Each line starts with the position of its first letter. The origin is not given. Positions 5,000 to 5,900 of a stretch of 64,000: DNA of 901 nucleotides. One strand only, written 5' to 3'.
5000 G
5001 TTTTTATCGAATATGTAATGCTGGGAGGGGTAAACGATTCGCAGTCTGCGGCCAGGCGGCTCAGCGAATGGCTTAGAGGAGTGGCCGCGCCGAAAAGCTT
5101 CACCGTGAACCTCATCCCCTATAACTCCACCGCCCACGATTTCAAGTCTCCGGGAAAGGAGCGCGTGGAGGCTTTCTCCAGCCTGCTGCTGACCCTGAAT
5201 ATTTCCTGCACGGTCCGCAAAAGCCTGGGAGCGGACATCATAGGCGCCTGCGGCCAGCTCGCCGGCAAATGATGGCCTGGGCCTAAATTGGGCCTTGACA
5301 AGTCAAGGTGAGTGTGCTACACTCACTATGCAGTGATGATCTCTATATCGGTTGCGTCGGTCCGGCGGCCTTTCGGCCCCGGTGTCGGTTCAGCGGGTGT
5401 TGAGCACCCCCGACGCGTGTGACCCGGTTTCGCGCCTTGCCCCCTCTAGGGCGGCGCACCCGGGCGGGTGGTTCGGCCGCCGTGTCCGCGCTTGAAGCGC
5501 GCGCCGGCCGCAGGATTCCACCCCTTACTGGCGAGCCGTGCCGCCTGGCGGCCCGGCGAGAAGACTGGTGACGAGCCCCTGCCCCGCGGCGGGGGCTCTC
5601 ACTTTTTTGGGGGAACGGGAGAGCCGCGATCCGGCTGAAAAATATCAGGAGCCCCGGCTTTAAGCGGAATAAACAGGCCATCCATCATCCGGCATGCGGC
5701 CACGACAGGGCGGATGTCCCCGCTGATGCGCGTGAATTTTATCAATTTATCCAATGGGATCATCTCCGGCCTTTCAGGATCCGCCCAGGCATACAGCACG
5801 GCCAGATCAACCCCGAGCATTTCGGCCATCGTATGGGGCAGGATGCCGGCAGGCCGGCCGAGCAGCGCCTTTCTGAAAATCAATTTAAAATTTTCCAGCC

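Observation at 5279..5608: Strongly promoted, terminated ~275-nt structured RNA of no recognisable family next to phage-type regulators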

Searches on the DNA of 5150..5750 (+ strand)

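Call 4: search_rna_families(source=window, start=5150, end=5750, threshold=evalue, max_evalue=10, show_alignments=4)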
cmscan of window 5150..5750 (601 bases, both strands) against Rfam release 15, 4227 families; matches with E-value up to 10: 4.
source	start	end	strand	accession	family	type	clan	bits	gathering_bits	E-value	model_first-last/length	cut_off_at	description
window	5328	5357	+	RF00325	SNORD53_SNORD92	Gene; snRNA; snoRNA; CD-box;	CL00063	17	46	1.5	1-78/78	no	Small nucleolar RNA SNORD53/SNORD92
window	5610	5647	+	RF01074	RF_site1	Cis-reg; frameshift_element;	-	16.1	40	3.1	1-40/40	no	Putative RNA-dependent RNA polymerase ribosomal frameshift site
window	5524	5601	+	RF02790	sodF_sRNA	Gene; sRNA;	-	15.5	46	8.7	1-90/90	no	sodF sRNA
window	5483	5556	+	RF01680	P5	Gene; sRNA;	-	14.9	60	6.3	1-71/71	no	Pseudomonas sRNA P5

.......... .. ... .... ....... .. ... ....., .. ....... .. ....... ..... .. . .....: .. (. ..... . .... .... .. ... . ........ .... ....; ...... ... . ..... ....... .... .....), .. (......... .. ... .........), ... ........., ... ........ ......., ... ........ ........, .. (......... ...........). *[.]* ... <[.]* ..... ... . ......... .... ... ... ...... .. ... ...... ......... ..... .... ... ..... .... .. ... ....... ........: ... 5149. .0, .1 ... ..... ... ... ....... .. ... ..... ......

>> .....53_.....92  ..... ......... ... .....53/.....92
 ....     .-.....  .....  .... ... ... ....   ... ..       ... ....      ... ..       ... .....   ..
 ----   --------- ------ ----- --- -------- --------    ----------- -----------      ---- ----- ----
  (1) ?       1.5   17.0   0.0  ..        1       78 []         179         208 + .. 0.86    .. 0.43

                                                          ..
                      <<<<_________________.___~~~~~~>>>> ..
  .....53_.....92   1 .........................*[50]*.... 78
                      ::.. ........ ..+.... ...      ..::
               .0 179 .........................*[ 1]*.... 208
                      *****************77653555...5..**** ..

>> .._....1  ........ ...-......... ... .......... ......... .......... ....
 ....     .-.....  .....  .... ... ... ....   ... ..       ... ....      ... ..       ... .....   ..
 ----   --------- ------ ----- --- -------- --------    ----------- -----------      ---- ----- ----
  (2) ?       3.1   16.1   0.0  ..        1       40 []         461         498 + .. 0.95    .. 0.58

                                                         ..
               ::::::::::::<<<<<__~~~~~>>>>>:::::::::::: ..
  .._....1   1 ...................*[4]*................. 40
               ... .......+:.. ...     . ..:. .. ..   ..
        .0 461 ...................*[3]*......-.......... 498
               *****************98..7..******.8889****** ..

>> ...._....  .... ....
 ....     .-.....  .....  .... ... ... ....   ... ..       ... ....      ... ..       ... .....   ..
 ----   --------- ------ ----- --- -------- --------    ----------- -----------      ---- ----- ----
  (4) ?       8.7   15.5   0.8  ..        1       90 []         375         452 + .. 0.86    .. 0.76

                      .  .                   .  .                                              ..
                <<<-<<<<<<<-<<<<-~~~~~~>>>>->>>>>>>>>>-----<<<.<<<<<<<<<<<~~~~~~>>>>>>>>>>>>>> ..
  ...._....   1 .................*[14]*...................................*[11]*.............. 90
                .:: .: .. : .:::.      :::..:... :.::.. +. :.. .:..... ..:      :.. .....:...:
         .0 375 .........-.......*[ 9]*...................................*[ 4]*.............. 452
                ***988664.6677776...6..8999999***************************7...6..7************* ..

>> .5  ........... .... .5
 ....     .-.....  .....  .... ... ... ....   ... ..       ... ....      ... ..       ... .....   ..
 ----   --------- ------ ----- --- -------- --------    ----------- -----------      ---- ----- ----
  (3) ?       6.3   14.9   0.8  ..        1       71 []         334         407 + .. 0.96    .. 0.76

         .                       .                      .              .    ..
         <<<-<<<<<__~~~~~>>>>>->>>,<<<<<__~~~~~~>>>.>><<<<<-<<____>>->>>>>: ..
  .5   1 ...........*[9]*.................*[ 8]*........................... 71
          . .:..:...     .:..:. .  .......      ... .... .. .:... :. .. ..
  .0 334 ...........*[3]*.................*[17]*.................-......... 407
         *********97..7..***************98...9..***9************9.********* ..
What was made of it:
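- On Any Rfam 15 family: Call 4: the best hit in 5150-5750 is a snoRNA at 17 bits, E 1.5.
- On 6S RNA: The length is about 277 nt. No 6S model hit at E <= 10 (call 4).
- On RNase P RNA / SRP RNA: No hit at E <= 10 in permissive mode (call 4).
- Checked: The permissive search of 5150-5750 gives only hits with E >= 1.5 to unrelated families (call 4).
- The permissive cmscan gives no hit to any of these classes, even at E <= 10 (call 4).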

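Call 42: build_rna_model(alignment_id=A2)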
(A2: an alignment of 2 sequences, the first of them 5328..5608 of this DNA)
Model R1 built from alignment A2 (2 sequences, 289 columns); structure: RNAalifold consensus.
model positions 289; base pairs 95; branch points 6; effective number of sequences 0.64; information 0.59 bits per position. Calibrated on 0.2 Mb of random sequence (short: E-values are rough).
structure used (alignment columns):
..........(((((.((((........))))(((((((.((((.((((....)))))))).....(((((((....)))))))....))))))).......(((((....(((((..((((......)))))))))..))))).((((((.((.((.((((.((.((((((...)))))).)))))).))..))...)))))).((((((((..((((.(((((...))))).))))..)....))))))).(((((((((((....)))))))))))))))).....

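Call 43: search_dna_similar(query=window:5290-5610:+, collection=phages, mode=distant, max_evalue=0.01)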
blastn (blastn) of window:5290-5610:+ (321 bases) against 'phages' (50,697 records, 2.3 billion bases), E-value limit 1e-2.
No match.

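Call 44: search_dna_similar(query=window:5290-5610:+, collection=plasmids, mode=distant, max_evalue=0.01)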
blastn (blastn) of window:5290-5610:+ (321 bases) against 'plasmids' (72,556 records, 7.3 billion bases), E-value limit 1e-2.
No match.
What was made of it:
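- Tried and rejected: A distant blastn search found no match (calls 43, 44).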

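Call 45: search_with_rna_model(model_id=R1, sources=[window, L001, L002, L003, L004, L005, L006, L007, L008, L009, L010, L011, L054, L081, L087, L088, L089, L092, L093, L096, L097], max_evalue=10)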
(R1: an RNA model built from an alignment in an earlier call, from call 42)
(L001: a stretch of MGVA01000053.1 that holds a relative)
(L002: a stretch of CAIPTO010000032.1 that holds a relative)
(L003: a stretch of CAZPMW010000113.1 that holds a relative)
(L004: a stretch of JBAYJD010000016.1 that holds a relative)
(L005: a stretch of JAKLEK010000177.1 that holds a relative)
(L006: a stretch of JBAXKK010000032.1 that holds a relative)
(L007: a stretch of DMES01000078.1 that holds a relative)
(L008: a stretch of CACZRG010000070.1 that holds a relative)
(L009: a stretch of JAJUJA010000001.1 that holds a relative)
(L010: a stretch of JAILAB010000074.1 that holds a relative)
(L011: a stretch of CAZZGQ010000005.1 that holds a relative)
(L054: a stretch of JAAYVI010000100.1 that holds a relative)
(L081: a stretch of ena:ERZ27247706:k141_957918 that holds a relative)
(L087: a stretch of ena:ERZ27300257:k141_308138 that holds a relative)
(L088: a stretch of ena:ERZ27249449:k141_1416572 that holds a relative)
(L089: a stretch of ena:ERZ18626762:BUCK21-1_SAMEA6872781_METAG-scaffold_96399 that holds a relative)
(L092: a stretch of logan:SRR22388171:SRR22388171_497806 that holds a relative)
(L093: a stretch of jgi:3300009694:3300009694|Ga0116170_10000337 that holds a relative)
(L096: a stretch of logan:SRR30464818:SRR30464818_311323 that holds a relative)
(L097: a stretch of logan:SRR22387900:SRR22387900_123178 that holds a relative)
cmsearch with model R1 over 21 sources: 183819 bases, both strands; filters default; matches with E-value up to 10: 12.
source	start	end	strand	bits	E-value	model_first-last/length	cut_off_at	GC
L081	6308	6595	-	321.1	1.9e-85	1-289/289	no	0.69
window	5322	5608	+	320.8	2.2e-85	1-289/289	no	0.7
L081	6360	6380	+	15.4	0.019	217-237/289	no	0.86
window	5535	5557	-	15.2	0.021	216-238/289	no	0.91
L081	6318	6343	+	15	0.024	254-279/289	no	0.88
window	5573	5598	-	15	0.024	254-279/289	no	0.88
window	5466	5523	-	11.8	0.17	146-204/289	no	0.76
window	48433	48456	+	7.7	2.3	255-278/289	no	0.46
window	38292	38336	+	6.2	5.8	207-251/289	no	0.56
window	62373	62402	-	5.8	7.7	213-242/289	no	0.8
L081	4411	4434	-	5.7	8.2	162-185/289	no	0.58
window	61233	61256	+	5.6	8.7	255-278/289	no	0.83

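Call 65: search_with_rna_model(model_id=R1, sources=[window, L081, L131, L132, L133, L134], max_evalue=0.001, make_alignment=true)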
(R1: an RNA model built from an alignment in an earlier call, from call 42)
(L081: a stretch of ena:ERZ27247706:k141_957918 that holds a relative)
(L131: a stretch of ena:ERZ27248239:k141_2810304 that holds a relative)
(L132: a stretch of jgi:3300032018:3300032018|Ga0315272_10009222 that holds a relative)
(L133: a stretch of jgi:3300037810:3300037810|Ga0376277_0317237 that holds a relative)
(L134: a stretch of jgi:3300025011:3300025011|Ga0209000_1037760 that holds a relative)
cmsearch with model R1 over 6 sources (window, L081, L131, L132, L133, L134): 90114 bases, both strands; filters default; matches with E-value up to 0.001: 6.
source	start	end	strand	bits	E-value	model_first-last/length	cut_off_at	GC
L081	6308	6595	-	321.1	9.3e-86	1-289/289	no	0.69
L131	5524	5811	+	321.1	9.3e-86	1-289/289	no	0.69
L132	3282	3569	+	321.1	9.3e-86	1-289/289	no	0.69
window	5322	5608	+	320.8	1.1e-85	1-289/289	no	0.7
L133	944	1230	-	296.1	5.4e-79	1-289/289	no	0.71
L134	812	1113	-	236.8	6.9e-63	1-289/289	no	0.67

Alignment A5: 6 matches aligned to the model, 336 columns, each read 5' to 3' on its own strand. Consensus structure (alignment columns), stored with it:
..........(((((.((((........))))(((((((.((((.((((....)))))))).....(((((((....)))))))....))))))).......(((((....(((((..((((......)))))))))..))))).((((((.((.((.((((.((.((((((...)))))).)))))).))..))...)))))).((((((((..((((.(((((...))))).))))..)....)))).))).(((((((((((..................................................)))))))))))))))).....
